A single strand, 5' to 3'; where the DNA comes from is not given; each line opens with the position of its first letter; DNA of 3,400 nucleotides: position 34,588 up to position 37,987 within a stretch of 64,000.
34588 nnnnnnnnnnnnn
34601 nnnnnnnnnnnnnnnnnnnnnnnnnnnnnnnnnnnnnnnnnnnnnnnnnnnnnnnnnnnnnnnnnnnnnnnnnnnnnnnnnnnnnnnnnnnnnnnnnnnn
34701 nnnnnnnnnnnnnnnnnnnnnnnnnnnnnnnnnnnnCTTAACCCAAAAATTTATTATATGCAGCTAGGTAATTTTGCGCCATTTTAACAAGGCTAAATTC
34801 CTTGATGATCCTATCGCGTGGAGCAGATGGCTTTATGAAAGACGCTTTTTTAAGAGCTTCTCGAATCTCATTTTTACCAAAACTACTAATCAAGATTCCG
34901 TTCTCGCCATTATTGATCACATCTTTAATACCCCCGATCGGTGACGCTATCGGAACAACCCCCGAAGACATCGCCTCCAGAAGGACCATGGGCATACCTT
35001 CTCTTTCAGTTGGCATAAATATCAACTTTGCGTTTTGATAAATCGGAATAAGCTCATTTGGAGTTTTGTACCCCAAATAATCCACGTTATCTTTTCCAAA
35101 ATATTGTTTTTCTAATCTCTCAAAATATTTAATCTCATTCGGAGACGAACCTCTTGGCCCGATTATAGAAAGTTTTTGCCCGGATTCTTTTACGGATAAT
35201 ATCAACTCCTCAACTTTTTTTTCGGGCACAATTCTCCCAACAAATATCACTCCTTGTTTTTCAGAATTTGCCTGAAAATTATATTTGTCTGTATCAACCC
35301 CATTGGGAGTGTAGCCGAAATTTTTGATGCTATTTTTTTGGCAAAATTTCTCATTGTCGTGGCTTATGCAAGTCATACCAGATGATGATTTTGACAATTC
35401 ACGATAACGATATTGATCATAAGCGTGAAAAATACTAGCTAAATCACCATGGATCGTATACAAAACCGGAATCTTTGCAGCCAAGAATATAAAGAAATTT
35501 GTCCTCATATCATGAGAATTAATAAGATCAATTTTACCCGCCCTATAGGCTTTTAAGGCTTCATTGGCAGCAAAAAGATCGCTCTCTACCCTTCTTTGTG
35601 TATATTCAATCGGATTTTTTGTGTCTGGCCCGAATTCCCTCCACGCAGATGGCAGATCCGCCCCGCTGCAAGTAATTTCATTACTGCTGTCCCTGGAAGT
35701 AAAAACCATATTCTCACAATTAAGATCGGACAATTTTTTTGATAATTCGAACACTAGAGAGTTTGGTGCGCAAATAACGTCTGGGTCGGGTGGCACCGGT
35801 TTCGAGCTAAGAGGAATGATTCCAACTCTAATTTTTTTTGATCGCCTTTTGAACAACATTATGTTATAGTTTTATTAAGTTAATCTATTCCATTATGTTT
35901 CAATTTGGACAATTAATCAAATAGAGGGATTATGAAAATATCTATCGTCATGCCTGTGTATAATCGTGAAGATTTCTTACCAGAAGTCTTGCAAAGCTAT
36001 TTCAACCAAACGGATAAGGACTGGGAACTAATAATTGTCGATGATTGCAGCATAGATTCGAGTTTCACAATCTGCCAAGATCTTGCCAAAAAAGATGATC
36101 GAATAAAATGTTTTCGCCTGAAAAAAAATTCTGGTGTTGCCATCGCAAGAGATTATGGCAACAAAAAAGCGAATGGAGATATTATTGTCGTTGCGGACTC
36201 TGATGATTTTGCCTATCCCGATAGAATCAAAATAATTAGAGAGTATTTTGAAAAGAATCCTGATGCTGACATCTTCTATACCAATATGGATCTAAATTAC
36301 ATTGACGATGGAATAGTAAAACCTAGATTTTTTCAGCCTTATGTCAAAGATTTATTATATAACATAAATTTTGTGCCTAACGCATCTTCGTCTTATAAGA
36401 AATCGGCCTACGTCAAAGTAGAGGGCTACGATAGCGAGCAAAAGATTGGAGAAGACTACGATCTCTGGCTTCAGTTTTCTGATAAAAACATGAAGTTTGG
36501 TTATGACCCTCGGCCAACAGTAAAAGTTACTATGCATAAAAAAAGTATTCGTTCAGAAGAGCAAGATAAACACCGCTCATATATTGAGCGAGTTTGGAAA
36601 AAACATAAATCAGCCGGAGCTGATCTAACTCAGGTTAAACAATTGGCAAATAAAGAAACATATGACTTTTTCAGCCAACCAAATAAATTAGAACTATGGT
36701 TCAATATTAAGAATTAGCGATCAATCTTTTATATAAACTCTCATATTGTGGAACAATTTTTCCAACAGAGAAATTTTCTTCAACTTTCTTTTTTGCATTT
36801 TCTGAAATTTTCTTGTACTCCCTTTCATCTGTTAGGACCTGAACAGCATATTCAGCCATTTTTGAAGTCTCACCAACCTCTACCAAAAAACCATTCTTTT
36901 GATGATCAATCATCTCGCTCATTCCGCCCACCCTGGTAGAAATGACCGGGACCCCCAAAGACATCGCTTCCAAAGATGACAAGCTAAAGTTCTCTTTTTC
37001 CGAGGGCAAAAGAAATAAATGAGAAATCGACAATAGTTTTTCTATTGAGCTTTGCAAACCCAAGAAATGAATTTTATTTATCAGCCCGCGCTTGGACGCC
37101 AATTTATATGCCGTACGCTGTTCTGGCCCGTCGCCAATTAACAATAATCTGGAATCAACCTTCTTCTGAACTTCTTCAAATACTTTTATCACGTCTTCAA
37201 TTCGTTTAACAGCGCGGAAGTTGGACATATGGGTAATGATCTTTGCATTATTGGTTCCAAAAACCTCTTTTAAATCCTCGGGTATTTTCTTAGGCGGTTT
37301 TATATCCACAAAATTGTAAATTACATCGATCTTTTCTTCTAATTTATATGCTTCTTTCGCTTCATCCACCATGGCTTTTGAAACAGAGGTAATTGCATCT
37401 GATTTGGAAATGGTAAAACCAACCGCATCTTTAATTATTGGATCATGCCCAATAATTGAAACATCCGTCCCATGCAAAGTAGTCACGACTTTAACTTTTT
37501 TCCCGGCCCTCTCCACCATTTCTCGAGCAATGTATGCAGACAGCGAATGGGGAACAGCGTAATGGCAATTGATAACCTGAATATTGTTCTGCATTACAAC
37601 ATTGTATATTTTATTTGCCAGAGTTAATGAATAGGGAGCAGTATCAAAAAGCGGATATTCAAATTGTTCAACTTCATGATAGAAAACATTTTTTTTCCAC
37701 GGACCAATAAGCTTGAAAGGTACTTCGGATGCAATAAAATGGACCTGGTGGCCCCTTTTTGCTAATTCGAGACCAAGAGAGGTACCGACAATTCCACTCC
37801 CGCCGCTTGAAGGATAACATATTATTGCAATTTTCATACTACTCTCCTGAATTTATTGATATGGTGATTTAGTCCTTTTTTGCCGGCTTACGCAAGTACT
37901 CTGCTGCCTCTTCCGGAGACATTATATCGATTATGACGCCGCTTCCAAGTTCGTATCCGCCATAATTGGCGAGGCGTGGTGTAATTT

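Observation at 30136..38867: Compact sugar-salvage-to-glycan cluster: phosphohexomutase, two APH-fold kinases, three GT4s, one GT2 and a GalT-type uridylyltransferase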

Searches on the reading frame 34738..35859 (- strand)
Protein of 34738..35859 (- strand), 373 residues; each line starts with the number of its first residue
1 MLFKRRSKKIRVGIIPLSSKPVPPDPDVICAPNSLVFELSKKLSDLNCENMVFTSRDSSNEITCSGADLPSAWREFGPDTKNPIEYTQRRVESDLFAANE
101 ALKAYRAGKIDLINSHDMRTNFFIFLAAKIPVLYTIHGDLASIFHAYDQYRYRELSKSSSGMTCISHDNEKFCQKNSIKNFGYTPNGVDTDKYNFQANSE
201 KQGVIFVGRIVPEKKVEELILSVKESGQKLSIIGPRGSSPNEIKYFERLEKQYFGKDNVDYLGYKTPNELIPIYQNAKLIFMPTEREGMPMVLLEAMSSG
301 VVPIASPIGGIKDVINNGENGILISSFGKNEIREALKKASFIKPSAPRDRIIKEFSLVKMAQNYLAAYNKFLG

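Call 3: search_protein_families(library=pfam, proteins=[window:34738-35859:-], max_evalue=0.01)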
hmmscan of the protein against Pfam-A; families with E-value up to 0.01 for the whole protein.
window:34738-35859:- (373 aa): 4 families
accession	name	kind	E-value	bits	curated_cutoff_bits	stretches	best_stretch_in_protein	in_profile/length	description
PF00534.26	Glycos_transf_1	-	3.1e-29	102.1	26.4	1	195-339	9-155/172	Glycosyl transferases group 1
PF13692.12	Glyco_trans_1_4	-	6.6e-22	78.7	27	1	203-337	3-137/142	Glycosyl transferases group 1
PF13439.12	Glyco_transf_4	-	2e-11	44.7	28.5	1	35-192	7-170/170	Glycosyltransferase Family 4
PF13524.12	Glyco_trans_1_2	-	0.00031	21.1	25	1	219-337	5-109/144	Glycosyl transferase-like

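Call 4: search_protein_families(library=ncbifam, proteins=[window:34738-35859:-], max_evalue=0.01)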
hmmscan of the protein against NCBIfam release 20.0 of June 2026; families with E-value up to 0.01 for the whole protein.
window:34738-35859:- (373 aa): 37 families (the best 25 are shown)
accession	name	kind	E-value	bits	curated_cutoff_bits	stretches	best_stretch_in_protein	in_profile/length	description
NF007396.0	PRK09922.1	equivalog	5.9e-15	55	385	1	195-346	176-330/361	lipopolysaccharide 1,6-galactosyltransferase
TIGR03999.1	thiol_BshA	equivalog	1.1e-13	50.9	273.7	1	175-371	173-373/375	N-acetyl-alpha-D-glucosaminyl L-malate synthase BshA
NF047684.1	TeichurnBiosyTuaC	equivalog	1.9e-13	50.2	550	1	129-355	132-365/391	teichuronic acid biosynthesis protein TuaC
TIGR03088.1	stp2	hypoth_equivalog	3.2e-13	49.5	409.05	1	268-372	264-374/374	TIGR03088 family PEP-CTERM/XrtA system glycosyltransferase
TIGR03449.1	mycothiol_MshA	equivalog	4.9e-13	48.7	462.5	1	183-338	202-365/406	D-inositol-3-phosphate glycosyltransferase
TIGR02149.1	glgA_Coryne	subfamily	6.1e-12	45.4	302.4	1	190-327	195-334/391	glycogen synthase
NF041010.1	glycosy_Agl16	equivalog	2.9e-11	42.9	575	1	116-338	89-314/352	glycosylation protein Agl16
NF041876.1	EPS_EpsE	equivalog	5.6e-11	42.3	400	1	177-338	184-357/389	exopolysaccharide biosynthesis GT4 family glycosyltransferase EpsE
NF038255.1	exopoly_VpsD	equivalog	6.2e-11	41.8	300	1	160-372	158-380/381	VpsD family glycosyltransferase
TIGR02095.1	glgA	subfamily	7.9e-11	41.3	328.45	1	194-370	287-476/477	glycogen/starch synthase, ADP-glucose type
NF038011.1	PelF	equivalog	5.5e-10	38.9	100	1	183-317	284-424/489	GT4 family glycosyltransferase PelF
NF047880.1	glyco_SdgA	exception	2e-09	36.6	800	1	182-337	295-451/488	serine-aspartate repeat adhesin O-glycosyltransferase SdgA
NF012028.0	PRK15484.1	subfamily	6.8e-09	35.3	618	1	176-324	168-325/380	lipopolysaccharide N-acetylglucosaminyltransferase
NF050056.1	ProtGlycPglH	equivalog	1.1e-07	31.3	600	1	153-336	131-313/354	GalNAc-alpha-(1->4)-GalNAc-alpha-(1->3)-diNAcBac-PP-undecaprenol alpha-1,4-N-acetyl-D-galactosaminyltransferase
NF038229.1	Glyco4_Geo_Pelo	equivalog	1.1e-07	31.2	400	1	244-326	205-287/338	GPMC system family 4 glycosyltransferase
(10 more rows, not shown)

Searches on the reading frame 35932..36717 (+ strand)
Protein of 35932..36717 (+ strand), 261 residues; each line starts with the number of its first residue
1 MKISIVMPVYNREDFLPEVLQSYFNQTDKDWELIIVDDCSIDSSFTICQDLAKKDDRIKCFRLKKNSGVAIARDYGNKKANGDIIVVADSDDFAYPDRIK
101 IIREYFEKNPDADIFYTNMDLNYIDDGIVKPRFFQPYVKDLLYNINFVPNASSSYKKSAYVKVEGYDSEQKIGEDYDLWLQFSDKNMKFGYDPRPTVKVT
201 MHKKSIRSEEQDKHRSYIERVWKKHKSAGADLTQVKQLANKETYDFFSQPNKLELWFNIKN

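Call 3: search_protein_families(library=pfam, proteins=[window:35932-36717:+], max_evalue=0.01)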
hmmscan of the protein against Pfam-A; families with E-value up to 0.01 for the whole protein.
window:35932-36717:+ (261 aa): 3 families
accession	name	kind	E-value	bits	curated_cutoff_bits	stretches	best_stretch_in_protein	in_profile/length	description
PF00535.33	Glycos_transf_2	-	4.8e-34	118.2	23.3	1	4-131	1-128/168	Glycosyl transferase family 2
PF10111.15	Glyco_tranf_2_2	-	1.6e-13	51.3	27.3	1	4-241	1-255/276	Glycosyltransferase like family 2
PF13641.12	Glyco_tranf_2_3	-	1.1e-08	35.9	27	1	3-130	3-133/230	Glycosyltransferase like family 2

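Call 4: search_protein_families(library=ncbifam, proteins=[window:35932-36717:+], max_evalue=0.01)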
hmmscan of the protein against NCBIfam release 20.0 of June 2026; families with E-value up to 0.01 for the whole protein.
window:35932-36717:+ (261 aa): 22 families
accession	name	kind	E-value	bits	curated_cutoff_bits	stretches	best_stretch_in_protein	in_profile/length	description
NF053739.1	GlytfEpsEBac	equivalog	1.6e-27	96.2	450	1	2-192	2-194/265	glycosyltransferase EpsE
NF047683.1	TeichurnBiosyTuaG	equivalog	6.9e-25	88.1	400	1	2-118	7-122/252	teichuronic acid biosynthesis protein TuaG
NF007482.0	PRK10073.1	equivalog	1.8e-20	73.2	423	1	2-130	7-133/334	glycosyltransferase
NF041875.1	EPS_EpsD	equivalog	3.6e-18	66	370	1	3-99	1-97/325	exopolysaccharide biosynthesis glycosyltransferase EpsD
TIGR04017.1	WcaA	equivalog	8.7e-18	64.9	495.75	1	3-183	7-189/279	colanic acid biosynthesis glycosyltransferase WcaA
NF007453.0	PRK10018.1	equivalog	1.8e-17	63.9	382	1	3-183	8-190/280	colanic acid biosynthesis glycosyltransferase WcaA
TIGR03937.1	PgaC_IcaA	equivalog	2.2e-17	63.2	422.3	1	2-111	46-155/407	poly-beta-1,6-N-acetyl-D-glucosamine synthase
TIGR03965.1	mycofact_glyco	equivalog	3.4e-15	55.9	280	1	2-91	75-164/467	mycofactocin biosynthesis glycosyltransferase MftF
NF038302.1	EPS_HpsE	equivalog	5.3e-14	51.9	300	1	2-122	2-127/307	hormogonium polysaccharide biosynthesis glycosyltransferase HpsE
NF050050.1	ProtGlycPglI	equivalog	1.2e-13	51.1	500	1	2-101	3-103/306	GalNAc(5)-diNAcBac-PP-undecaprenol beta-1,3-glucosyltransferase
TIGR03111.1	glyc2_xrt_Gpos1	hypoth_equivalog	2.6e-13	49.6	363.95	1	2-113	50-163/439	TIGR03111 family XrtG-associated glycosyltransferase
NF007986.1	PRK10714.1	equivalog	4.2e-13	49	529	1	2-104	7-113/316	undecaprenyl-phosphate 4-deoxy-4-formamido-L-arabinose transferase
NF047588.1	GlcsyltransPgfSStrep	equivalog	1.5e-12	47.3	500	1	1-106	1-110/308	glycosyltransferase PgfS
NF038299.1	EPS_HpsN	equivalog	3.2e-12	46.1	425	1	2-111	2-111/317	hormogonium polysaccharide biosynthesis glycosyltransferase HpsN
NF041394.1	GtaseAglG_Halo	equivalog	1.1e-11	44.6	440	1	1-112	1-112/304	glucosyl-dolichyl phosphate glucuronosyltransferase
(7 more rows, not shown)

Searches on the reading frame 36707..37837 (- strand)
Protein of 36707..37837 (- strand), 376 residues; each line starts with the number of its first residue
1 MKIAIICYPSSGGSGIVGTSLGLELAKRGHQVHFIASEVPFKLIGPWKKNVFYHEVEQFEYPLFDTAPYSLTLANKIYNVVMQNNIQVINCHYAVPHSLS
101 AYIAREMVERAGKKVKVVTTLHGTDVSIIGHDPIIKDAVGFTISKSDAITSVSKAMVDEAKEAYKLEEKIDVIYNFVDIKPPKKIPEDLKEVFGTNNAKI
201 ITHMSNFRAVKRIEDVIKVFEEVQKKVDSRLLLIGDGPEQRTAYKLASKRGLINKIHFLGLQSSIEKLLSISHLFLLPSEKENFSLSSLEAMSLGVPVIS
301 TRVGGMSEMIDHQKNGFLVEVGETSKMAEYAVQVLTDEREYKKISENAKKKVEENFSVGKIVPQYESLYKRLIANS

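Call 3: search_protein_families(library=pfam, proteins=[window:36707-37837:-], max_evalue=0.01)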
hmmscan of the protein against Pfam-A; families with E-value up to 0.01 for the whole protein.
window:36707-37837:- (376 aa): 7 families
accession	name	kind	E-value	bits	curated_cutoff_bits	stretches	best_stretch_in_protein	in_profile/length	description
PF00534.26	Glycos_transf_1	-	4.1e-38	131.1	26.4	1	195-350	11-171/172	Glycosyl transferases group 1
PF13692.12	Glyco_trans_1_4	-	3.5e-30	105.6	27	1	199-337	2-142/142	Glycosyl transferases group 1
PF13439.12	Glyco_transf_4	-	3.6e-24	86.1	28.5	1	12-179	2-168/170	Glycosyltransferase Family 4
PF13477.12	Glyco_trans_4_2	-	2.1e-10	41.3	23.4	1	23-153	18-139/139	Glycosyl transferase 4-like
PF20706.3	GT4-conflict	-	2.6e-09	37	26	1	229-334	233-336/385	Family 4 Glycosyltransferase in conflict systems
PF13579.12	Glyco_trans_4_4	-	6.7e-05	23.7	29.7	1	12-175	1-157/158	Glycosyl transferase 4-like domain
PF13524.12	Glyco_trans_1_2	-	0.0011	19.4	25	1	269-360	51-137/144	Glycosyl transferase-like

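Call 4: search_protein_families(library=ncbifam, proteins=[window:36707-37837:-], max_evalue=0.01)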
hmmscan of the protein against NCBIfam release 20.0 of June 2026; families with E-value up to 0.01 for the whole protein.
window:36707-37837:- (376 aa): 47 families (the best 25 are shown)
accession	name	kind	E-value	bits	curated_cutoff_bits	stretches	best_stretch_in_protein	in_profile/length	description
TIGR03999.1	thiol_BshA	equivalog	9.8e-146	485.5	273.7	1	1-373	1-374/375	N-acetyl-alpha-D-glucosaminyl L-malate synthase BshA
TIGR03088.1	stp2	hypoth_equivalog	6.2e-34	117.6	409.05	1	152-372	143-373/374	TIGR03088 family PEP-CTERM/XrtA system glycosyltransferase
TIGR04157.1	glyco_rSAM_CFB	subfamily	4.8e-26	91.7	400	1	143-369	167-406/406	TIGR04157 family glycosyltransferase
NF041876.1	EPS_EpsE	equivalog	4.9e-26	91.9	400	1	119-358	142-382/389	exopolysaccharide biosynthesis GT4 family glycosyltransferase EpsE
NF047684.1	TeichurnBiosyTuaC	equivalog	5.9e-26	91.3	550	1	73-373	94-390/391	teichuronic acid biosynthesis protein TuaC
NF047880.1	glyco_SdgA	exception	3.2e-24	85.3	800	1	105-367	229-485/488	serine-aspartate repeat adhesin O-glycosyltransferase SdgA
TIGR04063.1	stp3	hypoth_equivalog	1e-23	83.9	442.05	1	143-373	155-396/397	TIGR04063 family PEP-CTERM/XrtA system glycosyltransferase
TIGR02149.1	glgA_Coryne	subfamily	9.3e-21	74.4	302.4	1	143-372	142-390/391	glycogen synthase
NF046085.1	XrtY_assoc_Gly1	equivalog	9.9e-20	70.7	400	1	133-373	144-385/387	XrtY-associated glycosyltransferase XYAG1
NF038255.1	exopoly_VpsD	equivalog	1.8e-19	69.8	300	1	142-373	153-380/381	VpsD family glycosyltransferase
NF038229.1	Glyco4_Geo_Pelo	equivalog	2.3e-17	63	400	1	97-373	60-337/338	GPMC system family 4 glycosyltransferase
NF050063.1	ProtGlycPglJ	equivalog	7.9e-17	61.5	500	1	135-354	134-349/363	N-acetylgalactosamine-N,N'-diacetylbacillosaminyl-diphospho-undecaprenol 4-alpha-N-acetylgalactosaminyltransferase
NF007396.0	PRK09922.1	equivalog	1.3e-16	60.4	385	1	147-348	137-339/361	lipopolysaccharide 1,6-galactosyltransferase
NF053787.1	GlcN_PG_synth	equivalog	6.7e-15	54.8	480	1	176-373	172-360/361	N-acetylglucosaminyl phosphatidylglycerol synthase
NF047881.1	glyco_SdgB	exception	7.4e-15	54.6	800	1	165-367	292-491/496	serine-aspartate repeat adhesin O-glycosyltransferase SdgB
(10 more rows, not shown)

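Call 26: search_solved_structures(query=window:36707-37837:-, max_evalue=1e-10, show_alignments=1)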
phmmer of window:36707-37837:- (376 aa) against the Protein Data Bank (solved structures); distinct sequences matched with E-value up to 1e-10: 21.
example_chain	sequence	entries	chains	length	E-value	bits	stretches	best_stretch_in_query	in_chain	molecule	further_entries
2jjm_A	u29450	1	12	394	1.5e-105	356.6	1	1-372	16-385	GLYCOSYL TRANSFERASE, GROUP 1 FAMILY PROTEIN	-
3mbo_A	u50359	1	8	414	1.8e-105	356.4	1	1-372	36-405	Glycosyltransferase, group 1 family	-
5d00_A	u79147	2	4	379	1.3e-103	350.3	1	1-372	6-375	N-acetyl-alpha-D-glucosaminyl L-malate synthase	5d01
6n1x_A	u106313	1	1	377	7.7e-95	321.4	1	1-373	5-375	Glycosyltransferase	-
6d9t_A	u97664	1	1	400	8.7e-95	321.2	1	1-373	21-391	Glycosyl transferase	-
4xso_B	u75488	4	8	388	9.5e-16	61.3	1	167-364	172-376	Alr3699 protein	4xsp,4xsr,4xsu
8dvz_A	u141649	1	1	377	2e-13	53.7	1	144-373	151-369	N, N'-diacetylbacillosaminyl-diphospho-undecaprenol alpha-1,3-N-acetylgalactosaminyltransf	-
8dqd_A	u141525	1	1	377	5.1e-13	52.3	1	144-373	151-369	N, N'-diacetylbacillosaminyl-diphospho-undecaprenol alpha-1,3-N-acetylgalactosaminyltransf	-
8dvw_A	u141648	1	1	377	5.3e-13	52.3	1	144-373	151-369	N, N'-diacetylbacillosaminyl-diphospho-undecaprenol alpha-1,3-N-acetylgalactosaminyltransf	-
7ec1_A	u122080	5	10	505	6.1e-12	48.8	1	194-372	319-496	Glycosyl transferase, group 1 family protein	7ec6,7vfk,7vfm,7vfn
7ec3_A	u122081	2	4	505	6.1e-12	48.8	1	194-372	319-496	Glycosyl transferase, group 1 family protein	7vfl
7ec7_A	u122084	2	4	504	6.1e-12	48.8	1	194-372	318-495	Glycosyl transferase, group 1 family protein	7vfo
7mi0_A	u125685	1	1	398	1.3e-11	47.7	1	73-376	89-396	Glycosyltransferase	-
7qsg_A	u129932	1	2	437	1.7e-11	47.4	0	225-374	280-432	D-inositol 3-phosphate glycosyltransferase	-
2bis_A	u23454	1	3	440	3e-11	46.5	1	147-369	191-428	GLGA GLYCOGEN SYNTHASE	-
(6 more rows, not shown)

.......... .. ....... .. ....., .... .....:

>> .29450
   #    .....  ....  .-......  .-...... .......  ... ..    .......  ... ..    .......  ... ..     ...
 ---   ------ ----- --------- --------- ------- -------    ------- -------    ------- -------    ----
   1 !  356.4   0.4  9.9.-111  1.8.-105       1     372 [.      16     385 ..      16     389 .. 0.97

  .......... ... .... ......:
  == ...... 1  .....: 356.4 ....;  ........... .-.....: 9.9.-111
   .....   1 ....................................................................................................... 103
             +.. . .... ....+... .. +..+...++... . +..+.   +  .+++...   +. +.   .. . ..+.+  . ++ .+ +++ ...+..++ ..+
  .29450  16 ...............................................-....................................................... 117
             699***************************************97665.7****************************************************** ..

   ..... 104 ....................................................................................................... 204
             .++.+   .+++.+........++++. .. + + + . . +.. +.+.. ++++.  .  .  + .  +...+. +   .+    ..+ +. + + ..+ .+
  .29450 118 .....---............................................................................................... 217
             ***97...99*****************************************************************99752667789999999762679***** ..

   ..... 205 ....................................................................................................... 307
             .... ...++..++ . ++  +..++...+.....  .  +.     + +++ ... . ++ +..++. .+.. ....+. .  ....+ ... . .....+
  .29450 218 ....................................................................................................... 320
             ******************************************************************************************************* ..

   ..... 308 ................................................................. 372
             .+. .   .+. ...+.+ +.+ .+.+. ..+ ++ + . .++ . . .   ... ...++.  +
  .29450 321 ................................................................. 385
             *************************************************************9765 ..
